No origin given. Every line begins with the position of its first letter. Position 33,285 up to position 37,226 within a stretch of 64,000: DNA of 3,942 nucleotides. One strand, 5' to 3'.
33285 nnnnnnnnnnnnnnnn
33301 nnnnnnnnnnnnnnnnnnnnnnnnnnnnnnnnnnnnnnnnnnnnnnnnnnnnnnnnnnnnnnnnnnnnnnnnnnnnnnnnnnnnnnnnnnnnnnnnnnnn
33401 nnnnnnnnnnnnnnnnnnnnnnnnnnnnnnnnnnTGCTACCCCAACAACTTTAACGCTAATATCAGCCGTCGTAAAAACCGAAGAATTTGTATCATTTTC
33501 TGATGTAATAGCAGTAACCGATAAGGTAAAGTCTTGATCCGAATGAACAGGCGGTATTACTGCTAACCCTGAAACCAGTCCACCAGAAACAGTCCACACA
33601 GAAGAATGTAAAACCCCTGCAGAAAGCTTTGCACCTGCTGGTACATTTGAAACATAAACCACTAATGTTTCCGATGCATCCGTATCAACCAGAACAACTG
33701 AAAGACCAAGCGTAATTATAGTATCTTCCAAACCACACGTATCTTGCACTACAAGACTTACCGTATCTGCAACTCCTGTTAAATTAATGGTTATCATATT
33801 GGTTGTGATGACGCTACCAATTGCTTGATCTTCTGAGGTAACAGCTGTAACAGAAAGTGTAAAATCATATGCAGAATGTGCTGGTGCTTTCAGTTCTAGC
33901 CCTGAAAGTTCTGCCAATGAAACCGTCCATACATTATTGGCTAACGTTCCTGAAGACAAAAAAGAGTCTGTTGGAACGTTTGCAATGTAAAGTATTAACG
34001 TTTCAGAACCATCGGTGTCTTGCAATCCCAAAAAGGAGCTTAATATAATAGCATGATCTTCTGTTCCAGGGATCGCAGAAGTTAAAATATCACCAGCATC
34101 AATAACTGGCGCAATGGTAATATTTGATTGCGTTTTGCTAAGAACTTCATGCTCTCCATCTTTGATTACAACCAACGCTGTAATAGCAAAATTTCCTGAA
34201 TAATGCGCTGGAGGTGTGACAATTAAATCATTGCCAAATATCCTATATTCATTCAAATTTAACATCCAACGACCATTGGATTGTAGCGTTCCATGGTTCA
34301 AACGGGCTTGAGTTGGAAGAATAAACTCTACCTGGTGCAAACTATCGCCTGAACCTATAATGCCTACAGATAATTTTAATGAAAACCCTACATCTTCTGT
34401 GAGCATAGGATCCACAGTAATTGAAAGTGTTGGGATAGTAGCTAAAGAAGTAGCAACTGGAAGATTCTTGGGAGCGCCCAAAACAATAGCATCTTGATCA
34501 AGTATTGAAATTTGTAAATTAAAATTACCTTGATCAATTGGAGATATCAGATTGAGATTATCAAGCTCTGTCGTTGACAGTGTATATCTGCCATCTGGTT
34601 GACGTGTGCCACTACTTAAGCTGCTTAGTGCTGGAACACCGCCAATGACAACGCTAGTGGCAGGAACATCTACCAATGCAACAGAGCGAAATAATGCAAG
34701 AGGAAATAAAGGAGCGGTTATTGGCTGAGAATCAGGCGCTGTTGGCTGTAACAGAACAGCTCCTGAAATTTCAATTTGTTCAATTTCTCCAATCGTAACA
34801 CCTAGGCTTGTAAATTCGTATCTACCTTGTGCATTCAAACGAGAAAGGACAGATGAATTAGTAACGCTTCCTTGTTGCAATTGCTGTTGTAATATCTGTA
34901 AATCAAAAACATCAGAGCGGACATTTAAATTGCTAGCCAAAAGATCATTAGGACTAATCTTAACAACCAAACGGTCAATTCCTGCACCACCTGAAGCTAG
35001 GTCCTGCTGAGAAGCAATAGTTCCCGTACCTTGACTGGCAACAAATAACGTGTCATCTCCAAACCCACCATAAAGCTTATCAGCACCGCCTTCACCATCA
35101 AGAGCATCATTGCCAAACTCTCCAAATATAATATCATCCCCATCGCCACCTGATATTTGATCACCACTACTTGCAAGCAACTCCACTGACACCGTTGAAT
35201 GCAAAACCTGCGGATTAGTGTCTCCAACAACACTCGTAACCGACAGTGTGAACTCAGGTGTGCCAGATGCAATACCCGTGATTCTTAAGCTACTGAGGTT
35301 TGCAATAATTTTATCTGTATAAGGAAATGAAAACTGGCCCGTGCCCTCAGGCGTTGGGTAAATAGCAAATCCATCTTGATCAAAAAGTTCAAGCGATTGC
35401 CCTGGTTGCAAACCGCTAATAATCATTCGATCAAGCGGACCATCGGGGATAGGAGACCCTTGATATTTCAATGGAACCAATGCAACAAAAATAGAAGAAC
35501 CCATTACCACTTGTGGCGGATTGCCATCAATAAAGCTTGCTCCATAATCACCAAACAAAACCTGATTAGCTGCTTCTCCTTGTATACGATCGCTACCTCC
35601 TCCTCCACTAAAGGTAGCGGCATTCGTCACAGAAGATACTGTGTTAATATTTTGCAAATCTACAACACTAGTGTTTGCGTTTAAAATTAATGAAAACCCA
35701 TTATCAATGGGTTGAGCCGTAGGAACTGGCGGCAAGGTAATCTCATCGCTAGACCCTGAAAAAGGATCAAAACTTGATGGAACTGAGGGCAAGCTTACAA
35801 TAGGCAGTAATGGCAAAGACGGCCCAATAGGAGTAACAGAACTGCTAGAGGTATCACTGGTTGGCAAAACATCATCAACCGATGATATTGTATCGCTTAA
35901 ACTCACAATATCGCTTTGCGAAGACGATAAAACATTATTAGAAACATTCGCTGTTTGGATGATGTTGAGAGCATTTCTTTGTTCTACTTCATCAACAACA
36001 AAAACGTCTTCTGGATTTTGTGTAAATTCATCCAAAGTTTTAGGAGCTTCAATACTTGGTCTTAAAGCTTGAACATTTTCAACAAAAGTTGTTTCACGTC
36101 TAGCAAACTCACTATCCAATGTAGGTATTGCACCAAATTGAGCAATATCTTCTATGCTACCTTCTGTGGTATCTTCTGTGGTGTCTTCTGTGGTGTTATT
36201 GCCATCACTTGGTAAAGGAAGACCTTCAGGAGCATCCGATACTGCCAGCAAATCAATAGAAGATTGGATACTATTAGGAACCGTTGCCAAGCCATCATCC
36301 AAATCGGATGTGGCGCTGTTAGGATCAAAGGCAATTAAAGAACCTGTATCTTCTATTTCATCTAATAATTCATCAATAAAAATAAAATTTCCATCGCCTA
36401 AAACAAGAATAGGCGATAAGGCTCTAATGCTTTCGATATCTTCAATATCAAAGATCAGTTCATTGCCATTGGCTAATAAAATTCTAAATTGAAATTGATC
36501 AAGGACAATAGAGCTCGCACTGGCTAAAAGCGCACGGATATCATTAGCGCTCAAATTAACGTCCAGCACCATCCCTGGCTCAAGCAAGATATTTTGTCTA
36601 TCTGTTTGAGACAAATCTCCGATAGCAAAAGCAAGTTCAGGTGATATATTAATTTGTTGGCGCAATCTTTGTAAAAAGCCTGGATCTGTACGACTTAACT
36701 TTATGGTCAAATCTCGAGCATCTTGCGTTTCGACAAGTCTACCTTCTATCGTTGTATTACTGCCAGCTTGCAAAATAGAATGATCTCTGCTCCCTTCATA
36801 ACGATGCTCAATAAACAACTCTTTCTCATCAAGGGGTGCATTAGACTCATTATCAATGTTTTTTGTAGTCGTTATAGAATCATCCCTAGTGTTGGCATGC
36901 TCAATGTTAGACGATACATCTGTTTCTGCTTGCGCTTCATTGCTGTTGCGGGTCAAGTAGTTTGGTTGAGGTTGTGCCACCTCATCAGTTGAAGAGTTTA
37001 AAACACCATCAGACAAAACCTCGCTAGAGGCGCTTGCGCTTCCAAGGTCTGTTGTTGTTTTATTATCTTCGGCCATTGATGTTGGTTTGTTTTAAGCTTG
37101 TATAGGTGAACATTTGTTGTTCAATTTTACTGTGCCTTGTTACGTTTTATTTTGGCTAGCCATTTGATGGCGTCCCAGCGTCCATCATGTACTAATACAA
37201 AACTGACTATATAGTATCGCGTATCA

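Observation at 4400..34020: About 100 tandem 112-aa domains (336-bp unit) with strongly conserved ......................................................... core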

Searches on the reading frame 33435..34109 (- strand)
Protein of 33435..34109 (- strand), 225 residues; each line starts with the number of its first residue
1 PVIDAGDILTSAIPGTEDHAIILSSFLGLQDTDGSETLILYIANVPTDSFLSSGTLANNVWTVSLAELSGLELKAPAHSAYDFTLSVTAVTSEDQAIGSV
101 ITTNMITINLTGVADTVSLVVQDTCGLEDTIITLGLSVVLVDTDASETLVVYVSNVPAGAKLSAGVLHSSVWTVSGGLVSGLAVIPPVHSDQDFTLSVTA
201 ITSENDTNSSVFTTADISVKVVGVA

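Call 25: search_protein_families(library=pfam, proteins=[window:33435-34109:-], max_evalue=10)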
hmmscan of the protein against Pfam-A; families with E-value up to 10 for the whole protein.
window:33435-34109:- (225 aa): 1 family
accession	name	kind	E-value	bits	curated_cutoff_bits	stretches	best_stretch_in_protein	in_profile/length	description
PF22764.1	E217_Gp32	-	0.14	12.2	27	1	79-122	59-102/144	Tail fiber protein gp32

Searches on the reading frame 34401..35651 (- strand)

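Call 84: search_protein_families(library=pfam, proteins=[window:34401-35651:-], max_evalue=5)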
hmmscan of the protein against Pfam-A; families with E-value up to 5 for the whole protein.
window:34401-35651:- (417 aa): 1 family
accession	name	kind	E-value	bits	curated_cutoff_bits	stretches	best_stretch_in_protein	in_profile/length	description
PF00353.25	HemolysinCabind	-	1.1e-09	38.5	23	2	168-202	2-36/36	RTX calcium-binding nonapeptide repeat (4 copies)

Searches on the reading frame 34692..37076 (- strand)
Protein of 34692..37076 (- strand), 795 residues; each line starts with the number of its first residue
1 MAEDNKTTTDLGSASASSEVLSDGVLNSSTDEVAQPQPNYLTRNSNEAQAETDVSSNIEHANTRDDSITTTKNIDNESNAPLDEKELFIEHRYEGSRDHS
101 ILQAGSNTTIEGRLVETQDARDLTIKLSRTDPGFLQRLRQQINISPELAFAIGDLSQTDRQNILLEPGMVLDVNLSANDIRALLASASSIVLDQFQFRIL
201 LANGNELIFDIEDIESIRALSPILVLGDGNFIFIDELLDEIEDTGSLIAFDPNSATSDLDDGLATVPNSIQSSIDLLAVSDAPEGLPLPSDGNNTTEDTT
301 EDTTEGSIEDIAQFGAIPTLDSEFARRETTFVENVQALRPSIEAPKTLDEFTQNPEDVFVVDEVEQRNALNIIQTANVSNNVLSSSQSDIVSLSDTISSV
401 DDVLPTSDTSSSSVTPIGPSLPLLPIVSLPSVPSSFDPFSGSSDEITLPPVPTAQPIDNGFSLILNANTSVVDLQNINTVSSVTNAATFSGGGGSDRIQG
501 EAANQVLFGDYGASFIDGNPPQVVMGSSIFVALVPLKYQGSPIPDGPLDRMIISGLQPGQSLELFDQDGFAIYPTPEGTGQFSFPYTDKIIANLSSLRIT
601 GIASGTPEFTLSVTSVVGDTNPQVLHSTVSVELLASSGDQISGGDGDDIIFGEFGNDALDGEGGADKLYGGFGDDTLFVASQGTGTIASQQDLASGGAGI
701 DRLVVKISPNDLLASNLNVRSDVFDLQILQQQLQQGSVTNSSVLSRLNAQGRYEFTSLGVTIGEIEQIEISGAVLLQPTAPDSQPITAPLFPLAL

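Call 61: search_solved_structures(query=window:34692-37076:-, max_evalue=1)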
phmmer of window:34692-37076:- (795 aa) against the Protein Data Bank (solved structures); distinct sequences matched with E-value up to 1: 38.
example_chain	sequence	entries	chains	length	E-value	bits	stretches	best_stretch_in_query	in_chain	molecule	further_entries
7usl_C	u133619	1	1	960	9.1e-24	86.9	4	612-703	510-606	Bifunctional hemolysin-adenylate cyclase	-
7rah_E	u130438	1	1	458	2.5e-13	52.4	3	612-704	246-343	Bifunctional adenylate cyclase toxin/hemolysin CyaA,Bifunctional adenylate cyclase toxin/h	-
6sus_A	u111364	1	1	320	4.5e-12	48.3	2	612-712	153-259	Bifunctional hemolysin/adenylate cyclase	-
1go8_P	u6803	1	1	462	1e-06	30.6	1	621-711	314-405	PROTEASE C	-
3hb2_P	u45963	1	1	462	1e-06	30.6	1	621-711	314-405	Secreted protease C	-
3hbv_P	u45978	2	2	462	1e-06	30.6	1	621-711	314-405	Secreted protease C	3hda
3hbu_P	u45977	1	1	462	1e-06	30.6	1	621-711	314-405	Secreted protease C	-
1go7_P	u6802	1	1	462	1e-06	30.6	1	621-711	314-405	PROTEASE C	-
1k7i_A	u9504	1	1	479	1.1e-06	30.5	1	621-711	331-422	secreted protease C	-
1k7q_A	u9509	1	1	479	1.1e-06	30.5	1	621-711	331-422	SECRETED PROTEASE C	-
1k7g_A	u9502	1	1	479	1.1e-06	30.5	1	621-711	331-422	secreted protease C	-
5cvw_A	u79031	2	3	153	5.2e-06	28.2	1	636-712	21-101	Bifunctional hemolysin/adenylate cyclase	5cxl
9p0c_A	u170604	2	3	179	2.7e-05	25.9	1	636-712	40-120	Hemolysin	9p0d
2ml3_A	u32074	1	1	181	5e-05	25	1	625-680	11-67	Poly(beta-D-mannuronate) C5 epimerase 6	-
2ml1_A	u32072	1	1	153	0.00011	23.9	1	635-680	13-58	Poly(beta-D-mannuronate) C5 epimerase 6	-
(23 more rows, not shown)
